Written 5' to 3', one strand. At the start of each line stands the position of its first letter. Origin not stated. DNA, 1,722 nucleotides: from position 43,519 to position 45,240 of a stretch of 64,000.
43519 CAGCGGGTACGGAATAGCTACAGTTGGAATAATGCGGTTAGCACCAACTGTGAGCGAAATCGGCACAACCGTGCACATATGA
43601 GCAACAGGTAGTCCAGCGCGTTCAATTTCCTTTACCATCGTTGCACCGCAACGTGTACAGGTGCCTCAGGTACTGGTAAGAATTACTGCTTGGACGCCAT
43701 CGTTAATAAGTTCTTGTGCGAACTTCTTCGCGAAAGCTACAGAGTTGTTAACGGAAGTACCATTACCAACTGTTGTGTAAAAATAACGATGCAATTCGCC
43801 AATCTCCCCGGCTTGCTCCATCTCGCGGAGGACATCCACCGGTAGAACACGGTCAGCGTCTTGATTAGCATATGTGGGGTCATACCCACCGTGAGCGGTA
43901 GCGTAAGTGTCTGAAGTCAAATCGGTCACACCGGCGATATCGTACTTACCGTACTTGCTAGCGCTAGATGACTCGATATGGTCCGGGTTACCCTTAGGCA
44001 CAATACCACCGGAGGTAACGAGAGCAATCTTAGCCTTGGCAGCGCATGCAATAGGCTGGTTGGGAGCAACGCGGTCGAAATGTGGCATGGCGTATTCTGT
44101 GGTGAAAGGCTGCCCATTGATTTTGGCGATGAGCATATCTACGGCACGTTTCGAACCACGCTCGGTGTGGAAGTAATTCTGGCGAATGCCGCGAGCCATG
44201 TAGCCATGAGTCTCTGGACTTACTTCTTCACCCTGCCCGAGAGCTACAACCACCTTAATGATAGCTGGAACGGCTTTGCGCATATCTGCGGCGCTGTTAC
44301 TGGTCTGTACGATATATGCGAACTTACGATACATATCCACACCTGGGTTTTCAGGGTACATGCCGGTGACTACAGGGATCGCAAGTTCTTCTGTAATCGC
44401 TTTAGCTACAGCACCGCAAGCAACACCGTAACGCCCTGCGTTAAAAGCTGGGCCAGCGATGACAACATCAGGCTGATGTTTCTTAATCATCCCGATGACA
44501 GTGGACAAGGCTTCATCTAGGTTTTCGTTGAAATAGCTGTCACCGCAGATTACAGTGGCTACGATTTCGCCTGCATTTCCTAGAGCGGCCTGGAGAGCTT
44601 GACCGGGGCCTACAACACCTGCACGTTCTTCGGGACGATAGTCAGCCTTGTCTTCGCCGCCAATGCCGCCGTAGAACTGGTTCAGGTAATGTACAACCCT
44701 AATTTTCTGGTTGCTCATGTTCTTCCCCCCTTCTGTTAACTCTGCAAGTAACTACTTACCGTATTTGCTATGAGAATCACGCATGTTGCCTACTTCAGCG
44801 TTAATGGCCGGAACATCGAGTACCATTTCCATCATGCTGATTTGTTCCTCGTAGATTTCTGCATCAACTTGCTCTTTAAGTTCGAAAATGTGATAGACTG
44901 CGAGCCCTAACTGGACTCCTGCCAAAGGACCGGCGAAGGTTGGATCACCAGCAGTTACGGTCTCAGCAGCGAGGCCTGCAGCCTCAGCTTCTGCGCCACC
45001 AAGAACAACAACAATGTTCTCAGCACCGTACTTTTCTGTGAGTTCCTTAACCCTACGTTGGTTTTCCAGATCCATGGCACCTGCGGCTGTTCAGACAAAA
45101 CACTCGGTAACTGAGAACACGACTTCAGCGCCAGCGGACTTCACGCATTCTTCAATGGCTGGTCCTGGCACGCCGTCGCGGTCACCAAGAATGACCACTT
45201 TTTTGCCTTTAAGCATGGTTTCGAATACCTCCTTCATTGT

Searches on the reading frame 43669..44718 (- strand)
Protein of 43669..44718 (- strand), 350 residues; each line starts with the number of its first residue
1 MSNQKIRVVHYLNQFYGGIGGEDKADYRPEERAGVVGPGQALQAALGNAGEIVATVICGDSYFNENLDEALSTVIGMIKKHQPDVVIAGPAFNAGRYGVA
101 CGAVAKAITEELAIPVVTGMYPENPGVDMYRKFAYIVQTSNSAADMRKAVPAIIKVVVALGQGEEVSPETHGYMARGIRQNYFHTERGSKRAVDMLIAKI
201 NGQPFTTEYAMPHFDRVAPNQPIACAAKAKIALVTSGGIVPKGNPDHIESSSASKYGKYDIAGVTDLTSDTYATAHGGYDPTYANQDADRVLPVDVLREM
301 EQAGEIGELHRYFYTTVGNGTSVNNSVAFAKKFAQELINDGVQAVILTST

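Call 8: search_protein_families(library=pfam, proteins=[window:43669-44718:-], max_evalue=0.01)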
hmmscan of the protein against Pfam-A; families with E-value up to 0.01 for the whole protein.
window:43669-44718:- (350 aa): 1 family
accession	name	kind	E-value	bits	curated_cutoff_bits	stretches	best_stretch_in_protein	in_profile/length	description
PF07355.17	GRDB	-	1.1e-165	551.5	22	1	5-350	1-347/347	Glycine/sarcosine/betaine reductase selenoprotein B (GRDB)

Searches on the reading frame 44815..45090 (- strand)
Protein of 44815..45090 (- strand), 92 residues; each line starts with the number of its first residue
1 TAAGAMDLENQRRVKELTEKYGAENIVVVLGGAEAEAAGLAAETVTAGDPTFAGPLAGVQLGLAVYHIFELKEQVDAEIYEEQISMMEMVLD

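Call 50: find_related_loci(query=window:44815-45090:-, collection=metagenome_contigs, flank=7000)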
Query seq(92 aa) (92 aa) in metagenome_contigs; peptide patterns used: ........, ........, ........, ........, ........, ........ (x = any residue, [..] = any of these).
600 stretches matched a pattern (row limit reached: there are more); 235 encode a relative of the query (tblastn E <= 1e-3); the best 80 are kept; 80 distinct loci.
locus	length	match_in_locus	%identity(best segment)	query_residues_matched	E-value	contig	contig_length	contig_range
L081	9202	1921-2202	83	1-92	2e-46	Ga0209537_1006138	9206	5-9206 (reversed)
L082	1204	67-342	78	1-92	7e-48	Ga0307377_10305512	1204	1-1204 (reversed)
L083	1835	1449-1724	76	1-92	3e-46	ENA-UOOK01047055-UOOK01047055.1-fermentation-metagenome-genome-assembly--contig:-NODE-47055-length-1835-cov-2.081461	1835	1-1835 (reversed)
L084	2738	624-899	77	1-92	1e-45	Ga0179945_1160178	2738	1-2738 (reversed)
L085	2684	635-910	77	1-92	1e-45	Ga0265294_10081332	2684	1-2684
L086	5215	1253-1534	80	1-92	5e-45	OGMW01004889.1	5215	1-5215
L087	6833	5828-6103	77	1-92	3e-45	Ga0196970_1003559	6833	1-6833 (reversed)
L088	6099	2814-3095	74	1-92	2e-44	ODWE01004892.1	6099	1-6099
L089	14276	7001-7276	75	1-92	2e-44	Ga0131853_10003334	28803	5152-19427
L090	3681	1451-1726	75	1-92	4e-44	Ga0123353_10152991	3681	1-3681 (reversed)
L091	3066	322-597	74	1-92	4e-44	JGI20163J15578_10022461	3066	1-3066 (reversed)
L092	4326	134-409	76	1-92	1e-43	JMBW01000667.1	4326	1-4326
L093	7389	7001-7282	76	1-92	5e-44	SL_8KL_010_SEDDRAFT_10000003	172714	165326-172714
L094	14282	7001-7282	76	1-92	8e-44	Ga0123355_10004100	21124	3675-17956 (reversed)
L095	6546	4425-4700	75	1-92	7e-44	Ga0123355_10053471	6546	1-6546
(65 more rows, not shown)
